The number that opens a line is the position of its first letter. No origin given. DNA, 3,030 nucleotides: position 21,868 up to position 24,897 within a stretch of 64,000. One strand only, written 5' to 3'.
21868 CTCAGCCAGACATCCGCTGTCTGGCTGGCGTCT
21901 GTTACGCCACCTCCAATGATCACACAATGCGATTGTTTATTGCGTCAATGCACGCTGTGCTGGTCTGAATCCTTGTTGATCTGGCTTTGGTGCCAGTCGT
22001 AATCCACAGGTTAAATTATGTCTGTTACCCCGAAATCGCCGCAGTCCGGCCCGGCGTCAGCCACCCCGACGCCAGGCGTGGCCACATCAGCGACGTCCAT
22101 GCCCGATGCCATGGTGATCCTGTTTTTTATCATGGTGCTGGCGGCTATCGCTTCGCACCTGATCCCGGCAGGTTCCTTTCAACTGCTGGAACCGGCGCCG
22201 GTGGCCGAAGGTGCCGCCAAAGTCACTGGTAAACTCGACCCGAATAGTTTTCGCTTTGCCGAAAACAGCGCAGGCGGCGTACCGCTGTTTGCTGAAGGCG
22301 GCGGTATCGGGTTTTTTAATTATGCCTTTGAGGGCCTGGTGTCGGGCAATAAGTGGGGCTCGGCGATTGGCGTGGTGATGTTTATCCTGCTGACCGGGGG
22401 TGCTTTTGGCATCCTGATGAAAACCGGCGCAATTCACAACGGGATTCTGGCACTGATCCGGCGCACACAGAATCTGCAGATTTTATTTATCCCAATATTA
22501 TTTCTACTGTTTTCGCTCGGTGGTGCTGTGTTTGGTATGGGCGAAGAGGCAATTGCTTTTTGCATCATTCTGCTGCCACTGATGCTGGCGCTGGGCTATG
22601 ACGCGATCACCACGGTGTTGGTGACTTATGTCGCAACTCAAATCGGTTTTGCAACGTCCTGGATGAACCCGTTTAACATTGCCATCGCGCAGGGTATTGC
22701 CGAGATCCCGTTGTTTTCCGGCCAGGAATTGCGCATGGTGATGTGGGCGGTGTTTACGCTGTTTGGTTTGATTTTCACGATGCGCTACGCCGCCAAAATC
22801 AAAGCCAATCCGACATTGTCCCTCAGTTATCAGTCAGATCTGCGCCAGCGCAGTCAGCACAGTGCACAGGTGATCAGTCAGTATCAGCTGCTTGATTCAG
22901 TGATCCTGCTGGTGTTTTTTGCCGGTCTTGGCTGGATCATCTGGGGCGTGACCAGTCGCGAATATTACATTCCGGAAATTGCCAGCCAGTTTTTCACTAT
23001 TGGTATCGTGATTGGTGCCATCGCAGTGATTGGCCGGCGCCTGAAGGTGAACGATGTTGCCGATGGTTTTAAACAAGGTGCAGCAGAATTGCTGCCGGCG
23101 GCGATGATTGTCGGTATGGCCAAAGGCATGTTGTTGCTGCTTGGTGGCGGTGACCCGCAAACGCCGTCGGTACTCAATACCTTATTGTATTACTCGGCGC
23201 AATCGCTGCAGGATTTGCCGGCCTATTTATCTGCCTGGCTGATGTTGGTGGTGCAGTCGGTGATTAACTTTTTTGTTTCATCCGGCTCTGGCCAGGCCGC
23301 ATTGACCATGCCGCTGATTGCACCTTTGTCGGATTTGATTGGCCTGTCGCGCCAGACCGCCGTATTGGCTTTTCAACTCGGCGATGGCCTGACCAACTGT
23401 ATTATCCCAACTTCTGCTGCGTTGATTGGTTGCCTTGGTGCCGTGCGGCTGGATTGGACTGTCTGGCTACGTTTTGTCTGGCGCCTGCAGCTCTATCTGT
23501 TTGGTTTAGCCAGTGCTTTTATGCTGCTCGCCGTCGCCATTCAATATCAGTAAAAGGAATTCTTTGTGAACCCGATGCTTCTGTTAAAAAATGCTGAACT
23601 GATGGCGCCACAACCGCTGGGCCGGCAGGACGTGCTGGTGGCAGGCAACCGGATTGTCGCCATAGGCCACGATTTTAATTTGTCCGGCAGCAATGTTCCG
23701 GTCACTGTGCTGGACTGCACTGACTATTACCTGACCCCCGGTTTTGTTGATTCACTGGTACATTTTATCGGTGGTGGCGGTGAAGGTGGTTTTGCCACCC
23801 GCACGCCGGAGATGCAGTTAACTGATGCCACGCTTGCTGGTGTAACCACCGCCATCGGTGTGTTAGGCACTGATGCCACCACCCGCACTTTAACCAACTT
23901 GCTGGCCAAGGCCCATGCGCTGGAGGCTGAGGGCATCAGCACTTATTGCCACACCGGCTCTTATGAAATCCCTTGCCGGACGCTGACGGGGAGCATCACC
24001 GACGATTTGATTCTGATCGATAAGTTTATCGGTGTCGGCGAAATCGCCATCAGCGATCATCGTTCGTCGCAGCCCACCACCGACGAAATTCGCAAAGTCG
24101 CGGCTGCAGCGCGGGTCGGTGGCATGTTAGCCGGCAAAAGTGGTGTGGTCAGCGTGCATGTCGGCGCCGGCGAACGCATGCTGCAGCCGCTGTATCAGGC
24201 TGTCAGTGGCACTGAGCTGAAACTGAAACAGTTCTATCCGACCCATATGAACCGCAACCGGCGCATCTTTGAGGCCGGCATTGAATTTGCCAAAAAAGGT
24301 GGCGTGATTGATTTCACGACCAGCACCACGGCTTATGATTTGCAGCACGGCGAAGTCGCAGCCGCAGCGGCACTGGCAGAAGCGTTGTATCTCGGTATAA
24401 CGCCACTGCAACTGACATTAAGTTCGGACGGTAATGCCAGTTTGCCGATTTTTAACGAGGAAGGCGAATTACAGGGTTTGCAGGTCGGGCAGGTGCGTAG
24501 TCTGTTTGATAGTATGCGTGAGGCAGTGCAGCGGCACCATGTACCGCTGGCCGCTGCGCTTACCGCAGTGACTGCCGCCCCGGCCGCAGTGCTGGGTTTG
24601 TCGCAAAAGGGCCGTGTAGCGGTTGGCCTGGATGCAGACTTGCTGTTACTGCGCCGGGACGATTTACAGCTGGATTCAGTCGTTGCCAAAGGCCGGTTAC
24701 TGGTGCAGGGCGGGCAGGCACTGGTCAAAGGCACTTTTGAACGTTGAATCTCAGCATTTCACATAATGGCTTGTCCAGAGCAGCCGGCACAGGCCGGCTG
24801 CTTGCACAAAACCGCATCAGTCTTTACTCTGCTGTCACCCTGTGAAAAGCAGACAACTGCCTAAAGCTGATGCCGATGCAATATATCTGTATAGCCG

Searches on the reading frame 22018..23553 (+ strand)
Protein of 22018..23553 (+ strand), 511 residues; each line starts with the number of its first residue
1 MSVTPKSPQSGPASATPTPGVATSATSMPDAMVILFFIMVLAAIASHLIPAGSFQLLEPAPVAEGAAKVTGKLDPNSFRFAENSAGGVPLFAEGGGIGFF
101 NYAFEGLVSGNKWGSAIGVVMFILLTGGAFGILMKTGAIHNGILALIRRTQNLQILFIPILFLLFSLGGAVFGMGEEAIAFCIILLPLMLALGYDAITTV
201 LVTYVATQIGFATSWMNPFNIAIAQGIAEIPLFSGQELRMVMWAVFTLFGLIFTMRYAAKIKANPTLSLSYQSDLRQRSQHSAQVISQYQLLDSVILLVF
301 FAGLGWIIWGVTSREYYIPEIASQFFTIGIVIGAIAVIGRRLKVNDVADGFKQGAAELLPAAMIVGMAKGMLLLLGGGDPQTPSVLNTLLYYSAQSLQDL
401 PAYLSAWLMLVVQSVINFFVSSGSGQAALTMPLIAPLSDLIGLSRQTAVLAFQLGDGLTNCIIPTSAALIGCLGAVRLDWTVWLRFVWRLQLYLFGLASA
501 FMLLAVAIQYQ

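Call 6: search_protein_families(library=pfam, proteins=[window:22018-23553:+])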
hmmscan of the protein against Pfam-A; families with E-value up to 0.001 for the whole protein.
window:22018-23553:+ (511 aa): 2 families
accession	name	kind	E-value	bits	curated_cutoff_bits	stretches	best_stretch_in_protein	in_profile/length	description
PF03606.21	DcuC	-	9.4e-123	410.6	23.1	1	28-506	1-460/461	C4-dicarboxylate anaerobic carrier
PF03806.19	ABG_transport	-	2.9e-06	26.3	27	1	397-467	372-444/502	AbgT putative transporter family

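Call 41: search_protein_families(library=ncbifam, proteins=[window:22018-23553:+], max_evalue=0.00001)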
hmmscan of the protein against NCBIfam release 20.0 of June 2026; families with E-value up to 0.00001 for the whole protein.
window:22018-23553:+ (511 aa): 1 family
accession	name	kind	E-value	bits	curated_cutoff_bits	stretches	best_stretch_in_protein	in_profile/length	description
NF008611.1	PRK11588.1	equivalog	1.4e-210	700.1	500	1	28-511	1-492/492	putative basic amino acid antiporter YfcC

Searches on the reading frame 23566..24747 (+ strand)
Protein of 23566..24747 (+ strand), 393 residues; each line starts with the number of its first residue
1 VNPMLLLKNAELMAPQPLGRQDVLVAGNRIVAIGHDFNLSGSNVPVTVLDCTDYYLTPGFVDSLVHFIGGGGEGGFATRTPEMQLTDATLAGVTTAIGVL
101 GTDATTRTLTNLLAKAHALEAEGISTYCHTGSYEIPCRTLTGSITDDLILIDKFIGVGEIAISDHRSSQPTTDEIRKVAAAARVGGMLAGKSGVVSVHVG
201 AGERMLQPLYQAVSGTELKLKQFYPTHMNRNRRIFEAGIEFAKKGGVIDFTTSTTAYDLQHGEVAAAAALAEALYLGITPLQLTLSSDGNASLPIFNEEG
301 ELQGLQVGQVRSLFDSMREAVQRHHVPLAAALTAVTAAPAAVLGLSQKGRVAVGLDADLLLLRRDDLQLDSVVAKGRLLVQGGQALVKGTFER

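Call 6: search_protein_families(library=pfam, proteins=[window:23566-24747:+])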
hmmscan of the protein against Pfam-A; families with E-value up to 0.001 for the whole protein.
window:23566-24747:+ (393 aa): 2 families
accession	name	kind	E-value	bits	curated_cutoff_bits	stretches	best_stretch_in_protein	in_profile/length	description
PF01979.26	Amidohydro_1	-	4.5e-12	46.3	25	1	55-378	1-344/345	Amidohydrolase family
PF07969.17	Amidohydro_3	-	5.9e-12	46.2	29.7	1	241-371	324-453/472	Amidohydrolase family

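Call 41: search_protein_families(library=ncbifam, proteins=[window:23566-24747:+], max_evalue=0.00001)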
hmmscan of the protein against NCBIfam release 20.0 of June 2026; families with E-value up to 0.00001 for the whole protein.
window:23566-24747:+ (393 aa): 29 families (the best 25 are shown)
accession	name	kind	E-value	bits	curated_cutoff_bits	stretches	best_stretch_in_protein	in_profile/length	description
TIGR01975.1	isoAsp_dipep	equivalog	1.7e-149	498.3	331.25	1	5-392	2-389/389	beta-aspartyl-peptidase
TIGR03178.1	allantoinase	equivalog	4.5e-15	55.4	357.85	1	311-366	332-387/441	allantoinase AllB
NF006559.0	PRK09060.1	equivalog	1.2e-14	53.5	482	1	5-121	7-116/444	dihydroorotase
NF006689.0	PRK09237.1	equivalog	1.6e-13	50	371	1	4-97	4-90/383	amidohydrolase/deacetylase family metallohydrolase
NF004839.0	PRK06189.1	equivalog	1.4e-12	47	631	1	308-365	335-392/451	allantoinase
NF002668.0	PRK02382.1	equivalog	4.6e-12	45.4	452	1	311-367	319-375/436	dihydroorotase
NF005751.0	PRK07575.1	equivalog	3.7e-11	42.2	529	0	4-118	4-113/440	dihydroorotase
NF006688.0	PRK09236.1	equivalog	3.7e-10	39.2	535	1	5-128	4-121/444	dihydroorotase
NF011984.0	PRK15446.1-5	equivalog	3.7e-10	39.2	260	1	297-366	293-363/379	alpha-D-ribose 1-methylphosphonate 5-triphosphate diphosphatase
NF005960.0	PRK08044.1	equivalog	4.4e-10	38.9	688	1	295-365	328-394/453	allantoinase AllB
NF011987.0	PRK15446.2-3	subfamily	7.1e-10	38.2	253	1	321-382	322-386/395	alpha-D-ribose 1-methylphosphonate 5-triphosphate diphosphatase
NF011990.0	PRK15446.2-6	subfamily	8.7e-10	37.8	233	1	311-378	311-381/390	alpha-D-ribose 1-methylphosphonate 5-triphosphate diphosphatase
TIGR02033.1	D-hydantoinase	equivalog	1.2e-08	34.3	393.25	1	6-119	2-110/454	dihydropyrimidinase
NF005791.0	PRK07627.1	equivalog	1.6e-08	33.9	442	0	321-365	340-383/425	dihydroorotase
TIGR02318.1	phosphono_phnM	equivalog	1.6e-08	33.9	390.55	1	322-378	316-374/376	phosphonate metabolism protein PhnM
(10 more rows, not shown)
